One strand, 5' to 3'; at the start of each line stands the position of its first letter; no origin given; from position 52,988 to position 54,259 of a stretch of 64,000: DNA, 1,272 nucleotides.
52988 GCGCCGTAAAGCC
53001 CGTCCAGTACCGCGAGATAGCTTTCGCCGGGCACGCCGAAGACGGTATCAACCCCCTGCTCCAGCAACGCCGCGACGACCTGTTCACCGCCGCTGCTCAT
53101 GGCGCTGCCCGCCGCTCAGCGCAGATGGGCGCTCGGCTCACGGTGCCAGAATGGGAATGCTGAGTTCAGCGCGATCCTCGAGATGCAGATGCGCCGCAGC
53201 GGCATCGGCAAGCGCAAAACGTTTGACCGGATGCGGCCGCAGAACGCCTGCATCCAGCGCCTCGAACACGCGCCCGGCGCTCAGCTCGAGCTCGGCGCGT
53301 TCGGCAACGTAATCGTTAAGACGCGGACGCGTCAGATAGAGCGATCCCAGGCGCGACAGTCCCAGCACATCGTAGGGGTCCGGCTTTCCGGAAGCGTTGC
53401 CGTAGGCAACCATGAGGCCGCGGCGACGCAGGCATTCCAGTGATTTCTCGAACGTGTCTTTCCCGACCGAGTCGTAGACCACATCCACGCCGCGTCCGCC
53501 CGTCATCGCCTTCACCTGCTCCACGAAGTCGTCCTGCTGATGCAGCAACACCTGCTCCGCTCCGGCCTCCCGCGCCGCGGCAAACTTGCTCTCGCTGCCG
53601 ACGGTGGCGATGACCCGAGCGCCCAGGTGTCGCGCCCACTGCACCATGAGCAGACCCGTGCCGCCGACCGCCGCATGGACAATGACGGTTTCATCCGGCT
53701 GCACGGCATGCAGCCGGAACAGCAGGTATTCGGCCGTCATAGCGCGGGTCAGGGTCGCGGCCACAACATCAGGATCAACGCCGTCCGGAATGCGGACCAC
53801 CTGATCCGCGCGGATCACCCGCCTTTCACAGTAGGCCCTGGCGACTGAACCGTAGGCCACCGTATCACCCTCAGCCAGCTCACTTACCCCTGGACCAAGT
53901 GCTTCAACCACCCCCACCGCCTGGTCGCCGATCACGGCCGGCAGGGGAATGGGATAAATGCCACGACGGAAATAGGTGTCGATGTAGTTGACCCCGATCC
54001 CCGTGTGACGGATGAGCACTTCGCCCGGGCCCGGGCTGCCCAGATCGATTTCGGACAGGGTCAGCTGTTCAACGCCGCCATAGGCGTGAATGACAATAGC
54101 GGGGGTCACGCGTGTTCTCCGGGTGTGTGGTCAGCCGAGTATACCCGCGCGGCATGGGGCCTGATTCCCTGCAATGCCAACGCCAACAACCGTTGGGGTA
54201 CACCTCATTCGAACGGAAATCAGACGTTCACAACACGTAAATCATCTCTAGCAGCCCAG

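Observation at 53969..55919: Low-GC methyltransferase cassette inserted between qor and its divergent neighbour, flanked by about 209-bp imperfect direct repeats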

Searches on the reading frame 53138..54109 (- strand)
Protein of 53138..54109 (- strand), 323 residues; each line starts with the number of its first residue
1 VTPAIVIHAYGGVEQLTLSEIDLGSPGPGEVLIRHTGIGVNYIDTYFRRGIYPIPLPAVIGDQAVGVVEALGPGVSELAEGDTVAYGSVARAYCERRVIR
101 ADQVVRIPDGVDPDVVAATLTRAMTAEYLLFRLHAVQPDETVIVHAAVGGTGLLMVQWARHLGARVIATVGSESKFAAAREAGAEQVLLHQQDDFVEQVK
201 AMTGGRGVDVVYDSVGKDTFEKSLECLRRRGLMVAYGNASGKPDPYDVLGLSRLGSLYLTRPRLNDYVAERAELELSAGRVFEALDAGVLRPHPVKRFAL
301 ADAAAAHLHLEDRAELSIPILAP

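Call 7: search_protein_families(library=pfam, proteins=[window:53138-54109:-], max_evalue=0.1)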
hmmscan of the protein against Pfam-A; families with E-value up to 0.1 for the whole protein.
window:53138-54109:- (323 aa): 3 families
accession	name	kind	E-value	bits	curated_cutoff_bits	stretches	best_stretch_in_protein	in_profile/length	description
PF00107.32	ADH_zinc_N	-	4e-28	98.4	31.8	1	150-248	1-99/129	Zinc-binding dehydrogenase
PF13602.12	ADH_zinc_N_2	-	2.5e-17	64.5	27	1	183-313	2-126/134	Zinc-binding dehydrogenase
PF08240.17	ADH_N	-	8.2e-14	52.2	23.5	1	27-99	1-74/104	Alcohol dehydrogenase GroES-like domain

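Call 9: search_protein_families(library=ncbifam, proteins=[window:53138-54109:-], max_evalue=0.01)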
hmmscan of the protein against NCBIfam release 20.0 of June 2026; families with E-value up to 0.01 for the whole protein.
window:53138-54109:- (323 aa): 27 families (the best 25 are shown)
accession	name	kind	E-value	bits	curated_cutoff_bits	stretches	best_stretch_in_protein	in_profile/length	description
NF008024.0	PRK10754.1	subfamily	7.6e-88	294.7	348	1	2-317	2-321/327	NADPH:quinone reductase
TIGR02824.1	quinone_pig3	subfamily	2.7e-50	171.2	296.8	1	4-314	3-316/325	putative NAD(P)H quinone oxidoreductase, PIG3 family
NF010344.0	PRK13771.1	subfamily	4e-30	104.9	349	2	90-242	115-260/334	putative alcohol dehydrogenase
NF041172.1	AcrlCoa_red_Thmprot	equivalog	3.9e-26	91.8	500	2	93-240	118-259/334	acryloyl-CoA reductase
NF041183.1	Pks2_ls1_myc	equivalog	1.3e-25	88.6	2400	1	7-239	1411-1645/2086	sulfolipid-1 biosynthesis phthioceranic/hydroxyphthioceranic acid synthase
NF006940.0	PRK09422.1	equivalog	2.1e-24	86.2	344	2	88-244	112-267/338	alcohol dehydrogenase AdhP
TIGR03451.1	mycoS_dep_FDH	equivalog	5.2e-22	78.2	512.9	2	92-237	130-276/358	S-(hydroxymethyl)mycothiol dehydrogenase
TIGR03989.1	Rxyl_3153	subfamily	6.5e-21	75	440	2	13-86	11-85/370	NDMA-dependent alcohol dehydrogenase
TIGR02817.1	adh_fam_1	subfamily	1e-17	64.6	284.05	1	16-230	15-240/336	zinc-binding alcohol dehydrogenase family protein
TIGR02823.1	oxido_YhdH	subfamily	4.5e-17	61.9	297.25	1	5-242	3-247/324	acrylyl-CoA reductase family protein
TIGR01751.1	crot-CoA-red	equivalog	2e-16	59.7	378.55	2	95-197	144-248/398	crotonyl-CoA carboxylase/reductase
TIGR02818.1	adh_III_F_hyde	equivalog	2.2e-16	59.9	543.95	2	9-85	7-84/368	S-(hydroxymethyl)glutathione dehydrogenase/class III alcohol dehydrogenase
NF058644.1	CurcmRedCuraProt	equivalog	2e-15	56.7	440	1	14-229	16-232/336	NADPH-dependent curcumin/dihydrocurcumin reductase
TIGR00692.1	tdh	equivalog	1e-14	54.3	458.35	1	92-231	118-255/340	L-threonine 3-dehydrogenase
TIGR03366.1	HpnZ_proposed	hypoth_equivalog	8.6e-14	51.4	328.1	2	101-240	119-256/315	putative phosphonate catabolism associated alcohol dehydrogenase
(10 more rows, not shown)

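Call 11: find_encoding_contigs(protein=window:53138-54109:-, flank=8000, max_places=10)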
Protein window:53138-54109:- (323 aa): no gene with exactly this product is on record in the collection.

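Call 14: find_related_loci(query=window:53138-54109:-, collection=genome_contigs, flank=6000)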
Query window:53138-54109:- (323 aa) in genome_contigs; peptide patterns used: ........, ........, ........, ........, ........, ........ (x = any residue, [..] = any of these).
599 stretches matched a pattern (row limit reached: there are more); 275 encode a relative of the query (tblastn E <= 1e-3); the best 80 are kept; 80 distinct loci.
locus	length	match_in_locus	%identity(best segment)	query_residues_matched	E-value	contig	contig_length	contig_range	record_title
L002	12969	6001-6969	55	1-323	9e-109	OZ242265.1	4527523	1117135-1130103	MAG: Gammaproteobacteria bacterium isolate e770b403-878d-4ab6-9ba2-f911db374a53 genome assembly, chromosome: 1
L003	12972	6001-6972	51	1-323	3e-100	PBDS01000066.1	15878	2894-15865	MAG: Proteobacteria bacterium isolate SP340 52585, whole genome shotgun sequence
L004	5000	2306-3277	50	1-323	7e-95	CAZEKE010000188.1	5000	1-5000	MAG TPA_asm: uncultured Acidiferrobacteraceae bacterium isolate SRP092796_co4_420 genome assembly, contig: k141_2891907,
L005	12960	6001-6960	48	4-323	2e-92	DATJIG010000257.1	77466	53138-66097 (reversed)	MAG TPA_asm: Alphaproteobacteria bacterium isolate SMAG_U15532 k141_3889148, whole genome shotgun sequence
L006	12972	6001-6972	46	1-323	7e-91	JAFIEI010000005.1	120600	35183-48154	MAG: Salinarimonas sp. isolate BM_Day12_Bin.15 NODE_40_length_120600_cov_33.888000, whole genome shotgun sequence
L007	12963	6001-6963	48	4-323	3e-89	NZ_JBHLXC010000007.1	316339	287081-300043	Pseudochelatococcus lubricantis strain CCM 8528 platanus_K_default_7, whole genome shotgun sequence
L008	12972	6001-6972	45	1-323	5e-89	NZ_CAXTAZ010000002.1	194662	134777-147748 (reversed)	MAG: uncultured Enterovirga sp. isolate private_T1887_metawrap_bin.11 private_T1887_metawrap_bin.11_2, whole genome shot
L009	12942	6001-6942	46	8-321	3e-88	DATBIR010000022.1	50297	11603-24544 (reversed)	MAG TPA_asm: Beijerinckiaceae bacterium isolate SMAG_U3899 k141_4098114, whole genome shotgun sequence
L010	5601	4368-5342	45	1-323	3e-88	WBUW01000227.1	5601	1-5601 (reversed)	MAG: Pseudorhodoplanes sp. isolate SB26 contig_5251, whole genome shotgun sequence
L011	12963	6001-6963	49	5-323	2e-88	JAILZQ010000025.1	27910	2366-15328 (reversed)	MAG: Geminicoccaceae bacterium isolate HOT.CON.139 NODE_1638_length_27910_cov_6.883771, whole genome shotgun sequence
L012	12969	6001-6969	44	1-323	1e-87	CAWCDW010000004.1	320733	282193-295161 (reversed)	MAG: uncultured Alphaproteobacteria bacterium isolate MFD09368.bin.1.55 genome assembly, contig: contig_22816, whole gen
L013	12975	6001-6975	44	1-323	8e-88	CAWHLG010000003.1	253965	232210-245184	MAG: uncultured Alphaproteobacteria bacterium isolate MFD02840.bin.1.307 genome assembly, contig: contig_14621, whole ge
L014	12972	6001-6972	49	1-323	1e-87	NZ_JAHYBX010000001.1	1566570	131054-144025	Massilia hydrophila strain HSC-2F05 NODE_1_length_1566570_cov_51.493026, whole genome shotgun sequence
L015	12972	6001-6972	46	1-323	1e-87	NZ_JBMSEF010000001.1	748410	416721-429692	Enterovirga sp. CN4-39 contig1, whole genome shotgun sequence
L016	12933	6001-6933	50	4-313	3e-87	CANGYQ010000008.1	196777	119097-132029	MAG: Bryobacteraceae bacterium isolate RE-18aug17-11 genome assembly, contig: RE-18aug17-C65, whole genome shotgun seque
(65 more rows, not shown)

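Call 18: find_related_loci(query=window:53138-54109:-, collection=metagenome_contigs, flank=5000)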
Query window:53138-54109:- (323 aa) in metagenome_contigs; peptide patterns used: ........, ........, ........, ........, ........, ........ (x = any residue, [..] = any of these).
600 stretches matched a pattern (row limit reached: there are more); 265 encode a relative of the query (tblastn E <= 1e-3); the best 80 are kept; 80 distinct loci.
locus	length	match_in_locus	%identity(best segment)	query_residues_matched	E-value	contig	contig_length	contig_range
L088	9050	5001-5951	49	7-323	6e-101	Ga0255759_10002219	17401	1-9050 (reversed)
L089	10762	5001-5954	48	6-323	6e-98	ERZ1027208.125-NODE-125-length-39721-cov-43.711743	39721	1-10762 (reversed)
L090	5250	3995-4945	48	7-323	4e-97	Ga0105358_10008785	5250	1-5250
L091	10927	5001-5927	50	13-323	5e-97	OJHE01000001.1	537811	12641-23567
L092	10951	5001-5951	49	7-323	2e-96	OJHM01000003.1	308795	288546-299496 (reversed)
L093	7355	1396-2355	50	4-323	1e-91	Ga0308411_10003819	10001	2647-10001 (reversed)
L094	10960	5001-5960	49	4-323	3e-90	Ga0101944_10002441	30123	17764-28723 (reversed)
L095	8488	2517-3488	48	4-323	3e-87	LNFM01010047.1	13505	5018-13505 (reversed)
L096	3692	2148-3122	44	1-323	7e-88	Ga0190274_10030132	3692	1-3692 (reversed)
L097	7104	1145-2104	48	4-323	2e-87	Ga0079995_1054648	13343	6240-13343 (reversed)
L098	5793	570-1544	46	1-323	2e-87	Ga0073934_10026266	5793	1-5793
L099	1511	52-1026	43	1-323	4e-93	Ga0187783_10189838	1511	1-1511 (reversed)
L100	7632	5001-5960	48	4-323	4e-87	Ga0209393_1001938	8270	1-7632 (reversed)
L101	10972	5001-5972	41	1-323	3e-87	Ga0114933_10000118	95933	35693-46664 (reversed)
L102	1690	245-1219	44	1-323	6e-92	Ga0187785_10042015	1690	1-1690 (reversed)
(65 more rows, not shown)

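Call 21: find_homologous_proteins(query=window:53138-54109:-, max_evalue=1e-60)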
Query window:53138-54109:- (323 aa): 7688 proteins with E <= 1e-60 among 8000 candidates; the best 120 are listed.
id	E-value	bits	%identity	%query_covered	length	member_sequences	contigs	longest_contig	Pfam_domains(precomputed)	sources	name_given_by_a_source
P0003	5.7e-205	698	99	100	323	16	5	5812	PF00107.33,PF13602.13,PF08240.18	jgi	-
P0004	1.4e-143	496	70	100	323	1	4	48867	PF00107.33,PF13602.13,PF08240.18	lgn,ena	-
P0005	3.8e-142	491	70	99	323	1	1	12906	PF00107.33,PF13602.13,PF08240.18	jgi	jgi:NADPH2:quinone reductase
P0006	1.9e-141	489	67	100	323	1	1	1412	PF00107.33,PF13602.13,PF08240.18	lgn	-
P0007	1.3e-139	483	67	100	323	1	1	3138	PF00107.33,PF13602.13,PF08240.18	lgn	-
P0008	1.0e-138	480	67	100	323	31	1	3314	PF00107.33,PF13602.13,PF08240.18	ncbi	-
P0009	2.6e-138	479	67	100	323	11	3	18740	PF00107.33,PF13602.13,PF08240.18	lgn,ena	-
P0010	4.6e-138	478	69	100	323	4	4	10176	PF00107.33,PF13602.13,PF08240.18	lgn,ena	-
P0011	1.9e-137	476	69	100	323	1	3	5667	PF00107.33,PF13602.13,PF08240.18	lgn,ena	-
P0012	2.8e-137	475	67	100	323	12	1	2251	PF00107.33,PF13602.13,PF08240.18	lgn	-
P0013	6.4e-137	474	65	100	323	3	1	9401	PF00107.33,PF13602.13,PF08240.18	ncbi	-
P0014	6.8e-137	474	67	100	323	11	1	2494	PF00107.33,PF13602.13,PF08240.18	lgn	-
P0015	1.3e-136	473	66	100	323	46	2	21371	PF00107.33,PF13602.13,PF08240.18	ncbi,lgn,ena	-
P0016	1.4e-136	473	68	100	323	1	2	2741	PF00107.33,PF13602.13,PF08240.18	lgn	-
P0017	1.4e-136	473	68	100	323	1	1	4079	PF00107.33,PF13602.13,PF08240.18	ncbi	ncbi:MAG: quinone oxidoreductase [Gammaproteobacteria bacterium]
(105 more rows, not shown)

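Call 22: find_encoding_contigs(protein=P0003, flank=8000, max_places=10)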
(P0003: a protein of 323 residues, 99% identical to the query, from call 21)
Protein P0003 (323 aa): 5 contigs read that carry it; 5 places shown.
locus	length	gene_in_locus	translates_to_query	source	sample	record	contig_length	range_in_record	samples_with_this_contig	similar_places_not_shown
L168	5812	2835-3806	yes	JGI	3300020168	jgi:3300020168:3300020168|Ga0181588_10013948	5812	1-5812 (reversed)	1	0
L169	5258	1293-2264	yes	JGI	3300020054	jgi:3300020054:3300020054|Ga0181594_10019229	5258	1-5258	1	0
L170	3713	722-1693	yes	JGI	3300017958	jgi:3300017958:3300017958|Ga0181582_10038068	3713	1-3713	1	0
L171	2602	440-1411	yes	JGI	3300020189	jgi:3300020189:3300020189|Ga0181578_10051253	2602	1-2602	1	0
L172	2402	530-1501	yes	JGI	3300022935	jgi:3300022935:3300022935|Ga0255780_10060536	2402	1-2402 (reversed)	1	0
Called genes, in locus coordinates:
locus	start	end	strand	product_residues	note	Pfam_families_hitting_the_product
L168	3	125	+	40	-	?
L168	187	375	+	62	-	-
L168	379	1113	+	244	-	PF17959:EF-hand_14 (weak), PF04960:Glutaminase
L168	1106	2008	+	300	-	PF04960:Glutaminase, PF12796:Ank_2, PF13637:Ank_4, PF00023:Ank (weak), PF12796:Ank_2, PF13637:Ank_4, PF13857:Ank_5, PF00023:Ank (weak), +3 more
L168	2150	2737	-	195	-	PF01323:DSBA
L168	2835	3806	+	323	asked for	PF08240:ADH_N, PF00107:ADH_zinc_N, PF13602:ADH_zinc_N_2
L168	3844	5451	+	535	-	PF02776:TPP_enzyme_N, PF00205:TPP_enzyme_M, PF02775:TPP_enzyme_C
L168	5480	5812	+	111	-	?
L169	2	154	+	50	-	?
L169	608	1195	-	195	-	PF01323:DSBA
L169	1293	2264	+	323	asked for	PF08240:ADH_N, PF00107:ADH_zinc_N, PF13602:ADH_zinc_N_2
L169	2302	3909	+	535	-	PF02776:TPP_enzyme_N, PF00205:TPP_enzyme_M, PF02775:TPP_enzyme_C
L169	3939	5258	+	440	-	?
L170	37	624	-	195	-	PF01323:DSBA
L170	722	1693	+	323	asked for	PF08240:ADH_N, PF00107:ADH_zinc_N, PF13602:ADH_zinc_N_2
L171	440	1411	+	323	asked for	PF08240:ADH_N, PF00107:ADH_zinc_N, PF13602:ADH_zinc_N_2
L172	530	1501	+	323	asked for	PF08240:ADH_N, PF00107:ADH_zinc_N, PF13602:ADH_zinc_N_2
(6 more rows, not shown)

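Call 23: find_encoding_contigs(protein=P0004, flank=6000, max_places=4)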
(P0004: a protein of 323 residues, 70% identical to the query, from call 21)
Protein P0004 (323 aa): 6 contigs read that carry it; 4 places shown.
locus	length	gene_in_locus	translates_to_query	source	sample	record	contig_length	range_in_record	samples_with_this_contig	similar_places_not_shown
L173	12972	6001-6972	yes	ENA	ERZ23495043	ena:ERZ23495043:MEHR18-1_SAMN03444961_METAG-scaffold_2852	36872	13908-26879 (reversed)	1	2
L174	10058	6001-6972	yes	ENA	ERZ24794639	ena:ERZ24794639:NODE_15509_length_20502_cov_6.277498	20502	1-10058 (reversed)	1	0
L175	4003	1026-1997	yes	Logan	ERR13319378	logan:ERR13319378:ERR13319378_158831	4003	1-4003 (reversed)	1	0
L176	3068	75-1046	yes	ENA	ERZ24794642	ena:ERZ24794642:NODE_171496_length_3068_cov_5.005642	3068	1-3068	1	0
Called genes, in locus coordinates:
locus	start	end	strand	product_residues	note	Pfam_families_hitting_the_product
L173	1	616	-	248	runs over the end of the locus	PF00440:TetR_N, PF14246:TetR_C_7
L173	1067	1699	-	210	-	PF02798:GST_N, PF13417:GST_N_3, PF13409:GST_N_2, PF00043:GST_C, PF13410:GST_C_2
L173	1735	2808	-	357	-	PF00465:Fe-ADH, PF13685:Fe-ADH_2, PF25137:ADH_Fe_C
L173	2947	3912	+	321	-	PF00903:Glyoxalase (faint)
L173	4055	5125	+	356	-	PF00795:CN_hydrolase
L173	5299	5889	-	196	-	PF01323:DSBA, PF13462:Thioredoxin_4 (faint)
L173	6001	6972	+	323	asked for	PF08240:ADH_N, PF00107:ADH_zinc_N, PF13602:ADH_zinc_N_2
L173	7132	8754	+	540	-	PF02776:TPP_enzyme_N, PF00205:TPP_enzyme_M, PF02775:TPP_enzyme_C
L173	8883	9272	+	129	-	PF01042:Ribonuc_L-PSP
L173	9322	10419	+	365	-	PF00296:Bac_luciferase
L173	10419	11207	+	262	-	PF00561:Abhydrolase_1, PF12697:Abhydrolase_6, PF12146:Hydrolase_4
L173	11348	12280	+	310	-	PF13409:GST_N_2, PF13417:GST_N_3, PF00043:GST_C, PF14497:GST_C_3 (weak), PF13410:GST_C_2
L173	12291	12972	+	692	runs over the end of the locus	-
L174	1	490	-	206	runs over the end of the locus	PF00440:TetR_N, PF14246:TetR_C_7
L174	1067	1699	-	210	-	PF02798:GST_N, PF13417:GST_N_3, PF13409:GST_N_2, PF00043:GST_C, PF13410:GST_C_2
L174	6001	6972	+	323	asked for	PF08240:ADH_N, PF00107:ADH_zinc_N, PF13602:ADH_zinc_N_2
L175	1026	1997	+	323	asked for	PF08240:ADH_N, PF00107:ADH_zinc_N, PF13602:ADH_zinc_N_2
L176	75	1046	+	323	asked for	PF08240:ADH_N, PF00107:ADH_zinc_N, PF13602:ADH_zinc_N_2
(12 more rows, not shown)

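Call 32: list_cluster_members(proteins=[P0003, P0001])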
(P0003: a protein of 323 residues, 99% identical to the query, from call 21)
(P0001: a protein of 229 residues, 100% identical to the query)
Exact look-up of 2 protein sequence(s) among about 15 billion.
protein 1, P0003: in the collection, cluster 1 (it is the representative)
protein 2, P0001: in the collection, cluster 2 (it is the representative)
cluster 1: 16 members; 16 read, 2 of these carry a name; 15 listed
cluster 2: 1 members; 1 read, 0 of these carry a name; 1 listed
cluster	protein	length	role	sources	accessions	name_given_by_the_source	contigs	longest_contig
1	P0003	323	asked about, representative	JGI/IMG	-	-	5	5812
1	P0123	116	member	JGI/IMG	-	NADPH2:quinone reductase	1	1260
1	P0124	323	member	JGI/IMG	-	NADPH2:quinone reductase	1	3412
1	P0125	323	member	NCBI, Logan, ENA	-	-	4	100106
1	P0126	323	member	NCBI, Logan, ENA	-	-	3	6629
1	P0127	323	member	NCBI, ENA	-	-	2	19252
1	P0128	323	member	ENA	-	-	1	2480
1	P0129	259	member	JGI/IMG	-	-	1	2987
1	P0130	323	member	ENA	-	-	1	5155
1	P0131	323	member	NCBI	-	-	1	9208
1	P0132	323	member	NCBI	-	-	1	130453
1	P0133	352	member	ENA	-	-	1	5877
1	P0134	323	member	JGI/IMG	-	-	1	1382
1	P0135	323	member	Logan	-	-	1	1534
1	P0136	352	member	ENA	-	-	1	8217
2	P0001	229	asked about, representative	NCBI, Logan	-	-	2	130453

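Call 34: find_encoding_contigs(protein=P0125, flank=4000, max_places=6)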
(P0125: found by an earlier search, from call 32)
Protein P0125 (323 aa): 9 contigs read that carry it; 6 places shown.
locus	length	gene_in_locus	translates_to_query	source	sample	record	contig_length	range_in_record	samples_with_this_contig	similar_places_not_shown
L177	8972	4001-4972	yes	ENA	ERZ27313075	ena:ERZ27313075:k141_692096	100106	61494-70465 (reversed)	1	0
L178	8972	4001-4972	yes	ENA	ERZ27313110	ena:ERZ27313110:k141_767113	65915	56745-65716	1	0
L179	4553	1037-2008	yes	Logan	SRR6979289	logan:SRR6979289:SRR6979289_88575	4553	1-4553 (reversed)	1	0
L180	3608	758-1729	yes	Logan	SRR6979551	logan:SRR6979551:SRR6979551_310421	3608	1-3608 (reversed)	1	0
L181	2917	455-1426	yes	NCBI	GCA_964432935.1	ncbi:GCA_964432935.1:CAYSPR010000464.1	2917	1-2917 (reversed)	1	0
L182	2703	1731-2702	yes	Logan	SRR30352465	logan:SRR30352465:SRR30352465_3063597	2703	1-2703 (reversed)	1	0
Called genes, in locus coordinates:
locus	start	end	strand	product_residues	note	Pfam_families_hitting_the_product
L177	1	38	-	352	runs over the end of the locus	PF00465:Fe-ADH, PF13685:Fe-ADH_2, PF25137:ADH_Fe_C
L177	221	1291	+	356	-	PF00795:CN_hydrolase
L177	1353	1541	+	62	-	-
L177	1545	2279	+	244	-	PF17959:EF-hand_14 (weak), PF04960:Glutaminase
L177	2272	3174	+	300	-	PF04960:Glutaminase, PF12796:Ank_2, PF13637:Ank_4, PF00023:Ank (weak), PF12796:Ank_2, PF13637:Ank_4, PF13857:Ank_5, PF00023:Ank (weak), +3 more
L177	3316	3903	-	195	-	PF01323:DSBA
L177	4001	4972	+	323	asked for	PF08240:ADH_N, PF00107:ADH_zinc_N, PF13602:ADH_zinc_N_2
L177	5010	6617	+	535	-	PF02776:TPP_enzyme_N, PF00205:TPP_enzyme_M, PF02775:TPP_enzyme_C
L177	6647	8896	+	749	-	PF12838:Fer4_7 (faint)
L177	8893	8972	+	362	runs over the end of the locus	PF00296:Bac_luciferase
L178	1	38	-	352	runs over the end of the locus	PF00465:Fe-ADH, PF13685:Fe-ADH_2, PF25137:ADH_Fe_C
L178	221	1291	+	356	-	PF00795:CN_hydrolase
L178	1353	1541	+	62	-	-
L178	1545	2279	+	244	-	PF17959:EF-hand_14 (weak), PF04960:Glutaminase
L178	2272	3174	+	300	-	PF04960:Glutaminase, PF12796:Ank_2, PF13637:Ank_4, PF00023:Ank (weak), PF12796:Ank_2, PF13637:Ank_4, PF13857:Ank_5, PF00023:Ank (weak), +3 more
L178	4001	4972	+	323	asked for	PF08240:ADH_N, PF00107:ADH_zinc_N, PF13602:ADH_zinc_N_2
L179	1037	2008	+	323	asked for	PF08240:ADH_N, PF00107:ADH_zinc_N, PF13602:ADH_zinc_N_2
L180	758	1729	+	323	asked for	PF08240:ADH_N, PF00107:ADH_zinc_N, PF13602:ADH_zinc_N_2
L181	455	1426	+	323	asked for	PF08240:ADH_N, PF00107:ADH_zinc_N, PF13602:ADH_zinc_N_2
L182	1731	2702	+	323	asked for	PF08240:ADH_N, PF00107:ADH_zinc_N, PF13602:ADH_zinc_N_2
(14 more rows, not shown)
